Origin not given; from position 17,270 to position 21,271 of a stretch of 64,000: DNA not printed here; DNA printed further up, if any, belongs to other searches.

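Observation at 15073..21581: NuoE-like, NuoF-like and [2Fe-2S + GltD + NuoG/MopB-like] operon: FdsGBA-like layout rewired into a putative Bfu/Stn-type NAD(P)H-ferredoxin enzyme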

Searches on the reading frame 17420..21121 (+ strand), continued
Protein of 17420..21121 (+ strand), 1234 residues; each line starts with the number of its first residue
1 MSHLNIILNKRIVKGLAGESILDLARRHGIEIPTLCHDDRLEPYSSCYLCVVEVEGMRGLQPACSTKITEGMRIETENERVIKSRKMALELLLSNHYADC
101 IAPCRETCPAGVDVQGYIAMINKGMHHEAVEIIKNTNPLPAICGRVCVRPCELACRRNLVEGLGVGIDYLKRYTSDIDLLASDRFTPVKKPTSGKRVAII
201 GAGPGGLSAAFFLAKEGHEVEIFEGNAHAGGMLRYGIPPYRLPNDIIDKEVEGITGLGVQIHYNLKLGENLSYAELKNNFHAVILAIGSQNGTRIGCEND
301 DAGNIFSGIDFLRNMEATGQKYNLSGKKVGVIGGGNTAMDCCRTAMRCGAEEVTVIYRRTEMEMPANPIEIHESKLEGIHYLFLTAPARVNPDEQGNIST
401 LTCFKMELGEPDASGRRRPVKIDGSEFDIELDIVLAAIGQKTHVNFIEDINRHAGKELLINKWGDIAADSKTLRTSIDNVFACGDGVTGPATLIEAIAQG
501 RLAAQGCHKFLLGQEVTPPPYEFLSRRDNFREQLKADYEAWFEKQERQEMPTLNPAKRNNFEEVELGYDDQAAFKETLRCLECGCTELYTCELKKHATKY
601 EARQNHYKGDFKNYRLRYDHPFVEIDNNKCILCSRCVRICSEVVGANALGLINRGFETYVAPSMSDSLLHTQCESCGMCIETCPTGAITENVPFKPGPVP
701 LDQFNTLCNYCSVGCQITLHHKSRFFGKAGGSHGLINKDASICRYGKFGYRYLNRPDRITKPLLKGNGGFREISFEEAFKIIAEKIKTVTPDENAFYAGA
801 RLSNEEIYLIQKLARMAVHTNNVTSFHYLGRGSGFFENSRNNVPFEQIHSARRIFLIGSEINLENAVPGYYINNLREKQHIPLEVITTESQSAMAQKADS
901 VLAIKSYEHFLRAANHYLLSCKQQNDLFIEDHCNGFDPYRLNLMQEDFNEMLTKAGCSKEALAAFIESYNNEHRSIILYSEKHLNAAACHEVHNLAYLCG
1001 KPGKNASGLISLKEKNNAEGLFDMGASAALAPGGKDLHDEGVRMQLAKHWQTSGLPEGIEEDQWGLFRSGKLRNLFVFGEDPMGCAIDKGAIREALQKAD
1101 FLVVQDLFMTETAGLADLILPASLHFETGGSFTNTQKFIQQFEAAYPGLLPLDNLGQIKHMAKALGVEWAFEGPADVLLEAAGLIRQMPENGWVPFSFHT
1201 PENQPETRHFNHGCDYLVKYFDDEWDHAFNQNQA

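Call 14: search_solved_structures(query=window:17420-21121:+, max_evalue=1e-150, show_alignments=3)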
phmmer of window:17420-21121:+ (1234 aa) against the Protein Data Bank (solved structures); distinct sequences matched with E-value up to 1e-150: 3.
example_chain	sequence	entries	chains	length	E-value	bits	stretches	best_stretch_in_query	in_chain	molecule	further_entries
9bov_A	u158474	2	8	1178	1.3e-228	765.2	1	9-1172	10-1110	Molybdopterin oxidoreductase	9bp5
8oh5_C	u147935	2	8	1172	4e-219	733.8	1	1-835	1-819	Formate dehydrogenase-O, major subunit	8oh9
9n5u_A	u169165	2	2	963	5.2e-179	600.9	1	17-815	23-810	NfnA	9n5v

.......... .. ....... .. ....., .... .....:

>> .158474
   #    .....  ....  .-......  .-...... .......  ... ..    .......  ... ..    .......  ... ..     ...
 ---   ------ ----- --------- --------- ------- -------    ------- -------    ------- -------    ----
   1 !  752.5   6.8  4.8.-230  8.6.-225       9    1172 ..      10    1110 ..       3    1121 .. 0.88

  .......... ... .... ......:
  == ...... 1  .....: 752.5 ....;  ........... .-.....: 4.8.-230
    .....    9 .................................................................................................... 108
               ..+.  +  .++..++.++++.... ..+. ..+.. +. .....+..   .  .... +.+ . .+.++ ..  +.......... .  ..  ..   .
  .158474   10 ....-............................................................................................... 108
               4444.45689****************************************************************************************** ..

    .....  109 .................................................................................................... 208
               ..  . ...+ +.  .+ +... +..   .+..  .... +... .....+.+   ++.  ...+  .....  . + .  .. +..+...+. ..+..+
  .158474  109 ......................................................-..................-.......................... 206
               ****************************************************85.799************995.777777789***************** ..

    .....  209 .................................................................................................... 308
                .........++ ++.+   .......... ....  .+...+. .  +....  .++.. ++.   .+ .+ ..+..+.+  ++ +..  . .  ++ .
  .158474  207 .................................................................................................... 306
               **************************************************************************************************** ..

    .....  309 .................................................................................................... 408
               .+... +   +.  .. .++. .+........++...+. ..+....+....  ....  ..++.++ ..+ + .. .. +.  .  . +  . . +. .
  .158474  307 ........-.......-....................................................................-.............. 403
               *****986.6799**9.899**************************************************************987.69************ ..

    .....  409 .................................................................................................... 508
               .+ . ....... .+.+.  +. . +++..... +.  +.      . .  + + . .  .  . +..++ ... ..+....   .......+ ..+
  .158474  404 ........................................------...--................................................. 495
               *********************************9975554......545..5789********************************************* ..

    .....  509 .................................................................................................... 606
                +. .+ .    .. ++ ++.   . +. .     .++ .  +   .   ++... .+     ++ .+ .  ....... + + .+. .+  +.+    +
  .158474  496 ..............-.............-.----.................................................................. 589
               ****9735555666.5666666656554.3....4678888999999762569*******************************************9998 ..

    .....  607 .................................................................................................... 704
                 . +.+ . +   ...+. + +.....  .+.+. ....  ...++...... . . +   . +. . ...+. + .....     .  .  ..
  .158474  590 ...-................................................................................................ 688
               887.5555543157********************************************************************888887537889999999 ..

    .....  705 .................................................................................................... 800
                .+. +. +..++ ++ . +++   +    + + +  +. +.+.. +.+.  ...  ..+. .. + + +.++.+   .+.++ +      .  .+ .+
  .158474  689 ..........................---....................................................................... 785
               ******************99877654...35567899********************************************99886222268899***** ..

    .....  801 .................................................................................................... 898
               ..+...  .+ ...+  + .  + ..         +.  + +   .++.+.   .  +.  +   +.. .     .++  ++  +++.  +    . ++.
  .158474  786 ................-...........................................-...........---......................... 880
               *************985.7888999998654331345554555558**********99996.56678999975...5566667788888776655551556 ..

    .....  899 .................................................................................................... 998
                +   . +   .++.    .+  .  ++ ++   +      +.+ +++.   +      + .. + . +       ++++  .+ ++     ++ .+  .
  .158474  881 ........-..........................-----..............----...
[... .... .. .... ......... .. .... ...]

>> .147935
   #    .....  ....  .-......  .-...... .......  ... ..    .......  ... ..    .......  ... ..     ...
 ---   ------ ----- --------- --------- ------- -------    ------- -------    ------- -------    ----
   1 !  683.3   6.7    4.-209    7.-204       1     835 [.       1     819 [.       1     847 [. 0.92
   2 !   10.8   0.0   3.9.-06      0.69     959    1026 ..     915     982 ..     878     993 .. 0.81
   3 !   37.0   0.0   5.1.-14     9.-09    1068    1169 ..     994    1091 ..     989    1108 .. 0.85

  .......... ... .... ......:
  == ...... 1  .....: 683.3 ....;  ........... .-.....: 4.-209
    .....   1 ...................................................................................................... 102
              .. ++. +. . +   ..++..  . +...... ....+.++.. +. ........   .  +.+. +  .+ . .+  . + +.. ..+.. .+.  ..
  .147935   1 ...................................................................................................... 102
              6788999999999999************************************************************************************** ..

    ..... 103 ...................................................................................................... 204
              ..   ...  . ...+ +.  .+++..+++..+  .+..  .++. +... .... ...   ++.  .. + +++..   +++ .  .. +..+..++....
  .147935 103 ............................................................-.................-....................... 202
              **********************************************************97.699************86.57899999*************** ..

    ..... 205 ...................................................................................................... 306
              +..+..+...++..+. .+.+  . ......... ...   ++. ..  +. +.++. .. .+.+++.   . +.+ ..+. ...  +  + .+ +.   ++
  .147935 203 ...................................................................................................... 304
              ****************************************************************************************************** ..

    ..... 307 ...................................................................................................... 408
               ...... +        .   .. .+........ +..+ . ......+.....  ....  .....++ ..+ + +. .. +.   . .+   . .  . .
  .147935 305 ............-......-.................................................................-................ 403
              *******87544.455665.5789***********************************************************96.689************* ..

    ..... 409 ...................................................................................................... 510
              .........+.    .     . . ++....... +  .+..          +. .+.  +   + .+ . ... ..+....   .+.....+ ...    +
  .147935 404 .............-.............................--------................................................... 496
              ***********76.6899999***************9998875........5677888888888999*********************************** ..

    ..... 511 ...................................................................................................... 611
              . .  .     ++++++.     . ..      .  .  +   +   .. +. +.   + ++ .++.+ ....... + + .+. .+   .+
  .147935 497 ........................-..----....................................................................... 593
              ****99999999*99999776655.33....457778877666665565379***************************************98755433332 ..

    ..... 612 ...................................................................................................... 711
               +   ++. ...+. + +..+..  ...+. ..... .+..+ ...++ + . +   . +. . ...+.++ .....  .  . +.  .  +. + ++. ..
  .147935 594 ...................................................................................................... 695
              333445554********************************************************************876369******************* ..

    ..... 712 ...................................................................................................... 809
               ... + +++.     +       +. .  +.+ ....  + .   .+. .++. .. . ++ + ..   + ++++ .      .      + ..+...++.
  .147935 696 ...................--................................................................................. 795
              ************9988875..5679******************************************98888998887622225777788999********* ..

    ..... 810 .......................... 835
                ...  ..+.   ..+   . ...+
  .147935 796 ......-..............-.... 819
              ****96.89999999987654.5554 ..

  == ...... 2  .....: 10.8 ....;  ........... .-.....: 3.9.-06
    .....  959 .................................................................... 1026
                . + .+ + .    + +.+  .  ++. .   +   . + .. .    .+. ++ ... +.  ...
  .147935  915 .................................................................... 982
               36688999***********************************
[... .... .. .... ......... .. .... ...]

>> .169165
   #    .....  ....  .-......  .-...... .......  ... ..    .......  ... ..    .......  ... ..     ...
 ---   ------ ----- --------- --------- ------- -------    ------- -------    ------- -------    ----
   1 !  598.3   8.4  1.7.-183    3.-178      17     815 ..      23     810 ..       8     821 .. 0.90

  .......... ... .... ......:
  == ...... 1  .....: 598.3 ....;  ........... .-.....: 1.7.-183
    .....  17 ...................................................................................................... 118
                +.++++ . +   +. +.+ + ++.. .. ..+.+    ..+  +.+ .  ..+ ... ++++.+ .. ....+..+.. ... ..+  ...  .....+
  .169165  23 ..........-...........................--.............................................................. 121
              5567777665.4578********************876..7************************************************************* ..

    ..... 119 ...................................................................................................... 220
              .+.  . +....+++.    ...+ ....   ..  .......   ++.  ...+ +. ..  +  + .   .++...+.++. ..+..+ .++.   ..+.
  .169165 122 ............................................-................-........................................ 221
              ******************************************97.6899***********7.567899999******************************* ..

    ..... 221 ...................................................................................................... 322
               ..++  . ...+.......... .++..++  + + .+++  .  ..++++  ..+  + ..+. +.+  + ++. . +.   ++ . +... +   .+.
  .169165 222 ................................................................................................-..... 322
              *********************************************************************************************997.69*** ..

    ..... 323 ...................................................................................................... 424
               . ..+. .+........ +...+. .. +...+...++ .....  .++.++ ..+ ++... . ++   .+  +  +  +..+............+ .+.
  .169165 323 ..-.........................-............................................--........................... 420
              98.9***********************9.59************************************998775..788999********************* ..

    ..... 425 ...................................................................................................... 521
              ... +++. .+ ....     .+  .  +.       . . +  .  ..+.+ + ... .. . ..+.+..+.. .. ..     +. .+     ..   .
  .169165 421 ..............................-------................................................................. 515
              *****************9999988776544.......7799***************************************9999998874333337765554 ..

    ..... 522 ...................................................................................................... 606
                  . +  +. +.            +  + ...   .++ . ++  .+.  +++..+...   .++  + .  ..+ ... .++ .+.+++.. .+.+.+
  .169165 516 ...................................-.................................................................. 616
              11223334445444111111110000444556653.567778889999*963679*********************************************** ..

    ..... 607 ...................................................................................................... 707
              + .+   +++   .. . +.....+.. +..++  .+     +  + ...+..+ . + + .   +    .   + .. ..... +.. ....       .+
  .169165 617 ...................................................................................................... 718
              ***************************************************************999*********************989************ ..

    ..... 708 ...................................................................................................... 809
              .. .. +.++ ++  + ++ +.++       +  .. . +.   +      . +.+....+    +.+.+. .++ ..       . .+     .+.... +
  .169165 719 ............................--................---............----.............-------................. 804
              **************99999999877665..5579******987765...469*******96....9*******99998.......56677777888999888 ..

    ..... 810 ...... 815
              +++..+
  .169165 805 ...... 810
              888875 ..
